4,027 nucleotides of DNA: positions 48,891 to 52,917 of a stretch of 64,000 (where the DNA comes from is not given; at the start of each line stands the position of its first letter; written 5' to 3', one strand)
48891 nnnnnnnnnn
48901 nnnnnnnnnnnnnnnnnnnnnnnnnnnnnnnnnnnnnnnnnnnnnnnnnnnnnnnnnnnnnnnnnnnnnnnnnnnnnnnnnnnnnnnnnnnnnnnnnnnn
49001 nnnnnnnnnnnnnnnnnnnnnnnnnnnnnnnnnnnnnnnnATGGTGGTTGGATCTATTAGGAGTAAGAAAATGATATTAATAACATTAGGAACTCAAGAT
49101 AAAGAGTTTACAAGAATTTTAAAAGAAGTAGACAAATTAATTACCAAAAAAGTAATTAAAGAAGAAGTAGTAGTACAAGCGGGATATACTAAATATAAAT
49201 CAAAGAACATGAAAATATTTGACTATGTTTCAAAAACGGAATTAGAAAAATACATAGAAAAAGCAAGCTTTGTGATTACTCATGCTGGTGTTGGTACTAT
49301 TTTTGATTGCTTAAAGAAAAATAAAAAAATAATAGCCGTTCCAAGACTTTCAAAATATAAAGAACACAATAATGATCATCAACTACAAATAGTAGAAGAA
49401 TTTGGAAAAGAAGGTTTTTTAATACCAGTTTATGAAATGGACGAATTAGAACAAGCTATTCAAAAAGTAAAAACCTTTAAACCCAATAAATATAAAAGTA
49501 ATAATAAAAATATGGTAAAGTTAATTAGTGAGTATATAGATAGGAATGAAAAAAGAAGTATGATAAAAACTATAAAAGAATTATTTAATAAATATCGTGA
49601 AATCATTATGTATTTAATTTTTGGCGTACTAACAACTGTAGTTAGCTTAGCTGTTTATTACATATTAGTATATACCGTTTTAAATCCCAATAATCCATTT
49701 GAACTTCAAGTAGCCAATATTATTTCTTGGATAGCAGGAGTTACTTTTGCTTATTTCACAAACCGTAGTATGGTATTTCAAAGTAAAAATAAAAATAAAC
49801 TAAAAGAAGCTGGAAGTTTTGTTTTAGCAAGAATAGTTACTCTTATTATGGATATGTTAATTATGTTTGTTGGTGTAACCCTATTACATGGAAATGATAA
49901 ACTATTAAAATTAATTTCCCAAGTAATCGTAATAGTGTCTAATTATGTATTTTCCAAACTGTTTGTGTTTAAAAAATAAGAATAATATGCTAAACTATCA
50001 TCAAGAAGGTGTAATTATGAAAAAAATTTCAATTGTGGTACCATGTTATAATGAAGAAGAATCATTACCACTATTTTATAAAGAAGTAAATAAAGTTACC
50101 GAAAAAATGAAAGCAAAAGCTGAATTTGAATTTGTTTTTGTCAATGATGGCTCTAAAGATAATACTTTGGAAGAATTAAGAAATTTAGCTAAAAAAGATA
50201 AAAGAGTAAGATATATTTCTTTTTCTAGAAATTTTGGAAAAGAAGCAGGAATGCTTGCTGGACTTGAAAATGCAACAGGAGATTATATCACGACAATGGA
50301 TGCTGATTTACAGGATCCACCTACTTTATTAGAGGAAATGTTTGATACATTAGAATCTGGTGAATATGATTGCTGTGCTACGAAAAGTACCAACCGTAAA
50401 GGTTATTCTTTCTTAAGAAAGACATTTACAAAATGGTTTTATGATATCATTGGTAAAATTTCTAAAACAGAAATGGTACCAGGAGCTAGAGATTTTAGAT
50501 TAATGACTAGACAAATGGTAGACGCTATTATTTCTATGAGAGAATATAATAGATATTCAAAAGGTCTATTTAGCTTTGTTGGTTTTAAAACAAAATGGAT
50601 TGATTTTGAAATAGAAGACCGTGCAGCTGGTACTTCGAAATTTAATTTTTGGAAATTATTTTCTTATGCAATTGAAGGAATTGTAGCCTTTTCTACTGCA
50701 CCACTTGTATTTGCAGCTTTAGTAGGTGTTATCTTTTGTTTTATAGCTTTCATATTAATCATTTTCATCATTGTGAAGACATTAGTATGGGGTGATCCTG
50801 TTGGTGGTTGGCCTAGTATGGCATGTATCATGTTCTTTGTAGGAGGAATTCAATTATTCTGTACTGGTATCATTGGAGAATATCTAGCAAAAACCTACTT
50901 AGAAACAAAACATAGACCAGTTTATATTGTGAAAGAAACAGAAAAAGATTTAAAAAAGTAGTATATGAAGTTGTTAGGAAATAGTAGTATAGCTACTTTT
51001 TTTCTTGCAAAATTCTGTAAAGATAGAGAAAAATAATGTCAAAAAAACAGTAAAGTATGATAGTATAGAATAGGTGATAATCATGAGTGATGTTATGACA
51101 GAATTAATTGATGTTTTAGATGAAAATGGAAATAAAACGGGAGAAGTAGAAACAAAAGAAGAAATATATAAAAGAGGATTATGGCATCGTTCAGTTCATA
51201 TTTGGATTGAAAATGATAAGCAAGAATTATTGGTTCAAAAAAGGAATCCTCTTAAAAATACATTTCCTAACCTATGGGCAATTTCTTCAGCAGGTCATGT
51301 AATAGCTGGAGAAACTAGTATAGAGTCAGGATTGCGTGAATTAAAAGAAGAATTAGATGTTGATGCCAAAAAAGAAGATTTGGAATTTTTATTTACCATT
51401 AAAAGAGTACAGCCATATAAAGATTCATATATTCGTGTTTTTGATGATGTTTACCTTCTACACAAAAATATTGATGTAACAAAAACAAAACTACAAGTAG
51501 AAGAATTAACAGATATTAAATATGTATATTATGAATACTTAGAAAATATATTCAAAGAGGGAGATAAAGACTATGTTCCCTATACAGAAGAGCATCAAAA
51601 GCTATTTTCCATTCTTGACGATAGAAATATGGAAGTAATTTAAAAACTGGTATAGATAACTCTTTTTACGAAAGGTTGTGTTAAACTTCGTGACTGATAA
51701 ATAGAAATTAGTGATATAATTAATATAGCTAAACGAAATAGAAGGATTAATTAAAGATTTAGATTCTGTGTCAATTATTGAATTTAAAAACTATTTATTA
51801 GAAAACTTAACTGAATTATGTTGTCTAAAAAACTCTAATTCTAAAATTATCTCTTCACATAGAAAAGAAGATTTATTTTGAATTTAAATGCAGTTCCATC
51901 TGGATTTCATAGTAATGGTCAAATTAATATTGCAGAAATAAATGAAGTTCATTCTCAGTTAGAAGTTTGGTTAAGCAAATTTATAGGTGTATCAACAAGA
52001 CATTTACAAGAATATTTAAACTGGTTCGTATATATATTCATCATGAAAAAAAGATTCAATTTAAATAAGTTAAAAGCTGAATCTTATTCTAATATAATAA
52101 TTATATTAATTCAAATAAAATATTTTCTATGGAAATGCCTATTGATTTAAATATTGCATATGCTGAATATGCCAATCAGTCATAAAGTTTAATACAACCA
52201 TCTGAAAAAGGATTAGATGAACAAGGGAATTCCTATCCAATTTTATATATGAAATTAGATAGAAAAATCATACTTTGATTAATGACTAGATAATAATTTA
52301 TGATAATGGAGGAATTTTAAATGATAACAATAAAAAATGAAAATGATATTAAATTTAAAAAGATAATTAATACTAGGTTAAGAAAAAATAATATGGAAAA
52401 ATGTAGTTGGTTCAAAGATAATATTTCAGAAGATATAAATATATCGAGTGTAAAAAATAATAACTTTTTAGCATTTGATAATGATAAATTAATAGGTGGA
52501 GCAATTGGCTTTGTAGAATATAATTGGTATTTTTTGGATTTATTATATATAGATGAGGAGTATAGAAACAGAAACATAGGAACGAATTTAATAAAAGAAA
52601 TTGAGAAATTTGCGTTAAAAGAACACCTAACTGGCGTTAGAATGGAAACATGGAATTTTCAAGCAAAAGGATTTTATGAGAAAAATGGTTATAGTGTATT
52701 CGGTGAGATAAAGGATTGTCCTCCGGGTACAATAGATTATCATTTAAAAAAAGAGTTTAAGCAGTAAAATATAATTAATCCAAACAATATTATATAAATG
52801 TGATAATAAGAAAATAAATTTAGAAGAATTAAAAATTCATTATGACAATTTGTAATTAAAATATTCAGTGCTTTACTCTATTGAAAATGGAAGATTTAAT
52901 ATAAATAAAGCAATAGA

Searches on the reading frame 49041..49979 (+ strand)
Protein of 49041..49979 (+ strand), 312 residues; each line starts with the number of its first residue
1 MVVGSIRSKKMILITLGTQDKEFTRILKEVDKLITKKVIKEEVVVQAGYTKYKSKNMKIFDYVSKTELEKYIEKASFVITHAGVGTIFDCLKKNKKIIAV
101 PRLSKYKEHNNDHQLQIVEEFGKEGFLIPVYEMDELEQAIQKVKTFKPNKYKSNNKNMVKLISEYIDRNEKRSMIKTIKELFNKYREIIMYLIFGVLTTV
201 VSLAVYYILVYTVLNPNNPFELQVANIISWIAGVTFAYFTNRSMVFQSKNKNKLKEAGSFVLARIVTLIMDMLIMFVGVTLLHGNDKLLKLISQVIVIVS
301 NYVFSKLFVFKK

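Call 32: search_protein_families(library=pfam, proteins=[window:49041-49979:+], max_evalue=0.0001)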
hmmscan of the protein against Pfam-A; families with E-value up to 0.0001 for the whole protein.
window:49041-49979:+ (312 aa): 2 families
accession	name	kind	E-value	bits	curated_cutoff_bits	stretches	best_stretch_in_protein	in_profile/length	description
PF04138.20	GtrA_DPMS_TM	-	9.9e-24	84.2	26.1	1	191-310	2-117/117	GtrA/DPMS, transmembrane domain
PF04101.22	Glyco_tran_28_C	-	1.4e-19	71.2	22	1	11-157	1-154/166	Glycosyltransferase family 28 C-terminal domain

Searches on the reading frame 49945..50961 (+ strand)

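Call 32: search_protein_families(library=pfam, proteins=[window:49945-50961:+], max_evalue=0.0001)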
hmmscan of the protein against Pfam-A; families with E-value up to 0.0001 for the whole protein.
window:49945-50961:+ (338 aa): 3 families
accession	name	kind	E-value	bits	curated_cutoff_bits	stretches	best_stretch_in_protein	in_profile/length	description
PF00535.33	Glycos_transf_2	-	1e-33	117.1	23.3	1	29-192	1-164/168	Glycosyl transferase family 2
PF10111.15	Glyco_tranf_2_2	-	9.6e-09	35.6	27.3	1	29-132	1-102/276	Glycosyltransferase like family 2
PF13641.12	Glyco_tranf_2_3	-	9.8e-08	32.7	27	1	28-151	3-126/230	Glycosyltransferase like family 2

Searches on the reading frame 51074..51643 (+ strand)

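Call 7: search_protein_families(library=pfam, proteins=[window:51074-51643:+], max_evalue=0.01)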
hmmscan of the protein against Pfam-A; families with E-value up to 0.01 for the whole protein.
window:51074-51643:+ (189 aa): 1 family
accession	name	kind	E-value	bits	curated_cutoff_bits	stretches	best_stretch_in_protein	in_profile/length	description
PF00293.34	NUDIX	-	4.7e-14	53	21.1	1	38-156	3-118/134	NUDIX domain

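Call 8: search_protein_families(library=ncbifam, proteins=[window:51074-51643:+], max_evalue=0.01)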
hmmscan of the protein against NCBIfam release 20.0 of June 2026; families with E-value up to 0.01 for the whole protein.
window:51074-51643:+ (189 aa): 10 families
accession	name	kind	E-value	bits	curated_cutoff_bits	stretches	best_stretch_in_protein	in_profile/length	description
TIGR02150.1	IPP_isom_1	equivalog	6e-15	55.4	105.8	1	14-170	3-154/159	isopentenyl-diphosphate delta-isomerase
NF002995.0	PRK03759.1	equivalog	1.1e-14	54.5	127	1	9-163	6-157/185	isopentenyl-diphosphate Delta-isomerase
NF011922.0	PRK15393.1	equivalog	7.4e-12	45.3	152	1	7-97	8-97/182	NUDIX hydrolase YfcD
NF041653.1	Nud_hyd_Meth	equivalog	4.9e-11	42.7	300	1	12-172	2-154/170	Nudix hydrolase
NF012016.0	PRK15472.1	equivalog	1.6e-05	24.6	95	1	44-158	10-124/141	nucleoside triphosphatase NudI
TIGR00586.1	mutt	equivalog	0.00019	21.4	97.9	1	45-110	12-79/129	8-oxo-dGTP diphosphatase MutT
NF007834.0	PRK10546.1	equivalog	0.00033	20.5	156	1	44-100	10-63/135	pyrimidine (deoxy)nucleoside triphosphate diphosphatase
NF006530.0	PRK08999.1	equivalog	0.00049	19.2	245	1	45-121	13-83/315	Nudix family hydrolase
NF041652.1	Nud_hyd_Dein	equivalog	0.00065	20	200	1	40-163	15-134/152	Nudix hydrolase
NF006961.0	PRK09438.1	equivalog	0.008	15.6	103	0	40-105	10-70/151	dihydroneopterin triphosphate diphosphatase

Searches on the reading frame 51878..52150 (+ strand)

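Call 7: search_protein_families(library=pfam, proteins=[window:51878-52150:+], max_evalue=0.01)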
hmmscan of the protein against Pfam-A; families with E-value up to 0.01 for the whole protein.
window:51878-52150:+ (90 aa): 0 families

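Call 8: search_protein_families(library=ncbifam, proteins=[window:51878-52150:+], max_evalue=0.01)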
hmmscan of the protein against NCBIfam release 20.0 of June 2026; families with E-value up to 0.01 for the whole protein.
window:51878-52150:+ (90 aa): 1 family
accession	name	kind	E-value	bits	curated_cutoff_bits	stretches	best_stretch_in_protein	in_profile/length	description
NF033547.1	transpos_IS1595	equivalog_domain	2.1e-09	37.6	75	1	9-54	165-212/215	IS1595 family transposase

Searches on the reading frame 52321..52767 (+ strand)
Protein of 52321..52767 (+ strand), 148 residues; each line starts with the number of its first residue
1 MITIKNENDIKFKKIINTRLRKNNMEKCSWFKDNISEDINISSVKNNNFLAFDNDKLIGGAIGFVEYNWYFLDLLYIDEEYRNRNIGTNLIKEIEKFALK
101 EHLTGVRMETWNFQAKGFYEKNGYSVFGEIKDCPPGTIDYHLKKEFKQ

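Call 7: search_protein_families(library=pfam, proteins=[window:52321-52767:+], max_evalue=0.01)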
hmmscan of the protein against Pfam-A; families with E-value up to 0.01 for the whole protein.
window:52321-52767:+ (148 aa): 4 families
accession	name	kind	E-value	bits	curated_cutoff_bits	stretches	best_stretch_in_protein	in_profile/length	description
PF00583.31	Acetyltransf_1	-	2.9e-14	53.8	20.7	1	45-124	32-116/116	Acetyltransferase (GNAT) family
PF13508.13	Acetyltransf_7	-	1e-12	48.7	27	1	49-125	6-83/84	Acetyltransferase (GNAT) domain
PF13673.13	Acetyltransf_10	-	3.1e-11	43.8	23.6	1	34-129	21-112/128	Acetyltransferase (GNAT) domain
PF13420.13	Acetyltransf_4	-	3.1e-05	24.5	24.3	1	22-133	28-143/155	Acetyltransferase (GNAT) domain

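Call 8: search_protein_families(library=ncbifam, proteins=[window:52321-52767:+], max_evalue=0.01)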
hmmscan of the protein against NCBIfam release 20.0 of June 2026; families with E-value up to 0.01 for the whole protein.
window:52321-52767:+ (148 aa): 11 families
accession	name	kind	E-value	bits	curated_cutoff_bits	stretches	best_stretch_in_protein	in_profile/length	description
NF033078.2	AAC_6p_Ia_fam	equivalog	4.5e-08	33.1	265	1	6-110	11-116/181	AAC(6')-Ia family aminoglycoside 6'-N-acetyltransferase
TIGR01575.1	rimI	equivalog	5.2e-08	33.1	86.4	1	27-131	15-119/132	ribosomal protein S18-alanine N-acetyltransferase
NF033150.1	AAC_6p_A49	exception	5.7e-08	32.7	410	1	31-110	37-117/184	aminoglycoside 6'-N-acetyltransferase AacA49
NF007807.0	PRK10514.1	equivalog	2.3e-06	27.6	134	1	61-129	62-127/147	acetyltransferase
NF040501.1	resist_ArsN2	equivalog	4.9e-05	23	125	1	45-126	22-103/133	arsenic resistance N-acetyltransferase ArsN2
NF000165.3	AAC_6p_Entco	exception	0.00039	20.3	300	0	49-96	48-97/178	aminoglycoside N-acetyltransferase AAC(6')-Ii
NF000358.1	sat2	exception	0.00092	19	360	1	30-128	45-144/174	streptothricin N-acetyltransferase Sat2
NF043067.1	AAC_6p_group_E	equivalog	0.0016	18.4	140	1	67-103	68-104/140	aminoglycoside 6'-N-acetyltransferase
NF007338.0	PRK09831.1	equivalog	0.0021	18.2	146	1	61-128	67-128/150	GNAT family N-acetyltransferase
NF005840.0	PRK07757.1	equivalog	0.0045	16.9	154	1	52-126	48-120/153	N-acetyltransferase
NF002959.0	PRK03624.1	equivalog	0.0052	16.5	124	1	50-126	53-131/147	GNAT family acetyltransferase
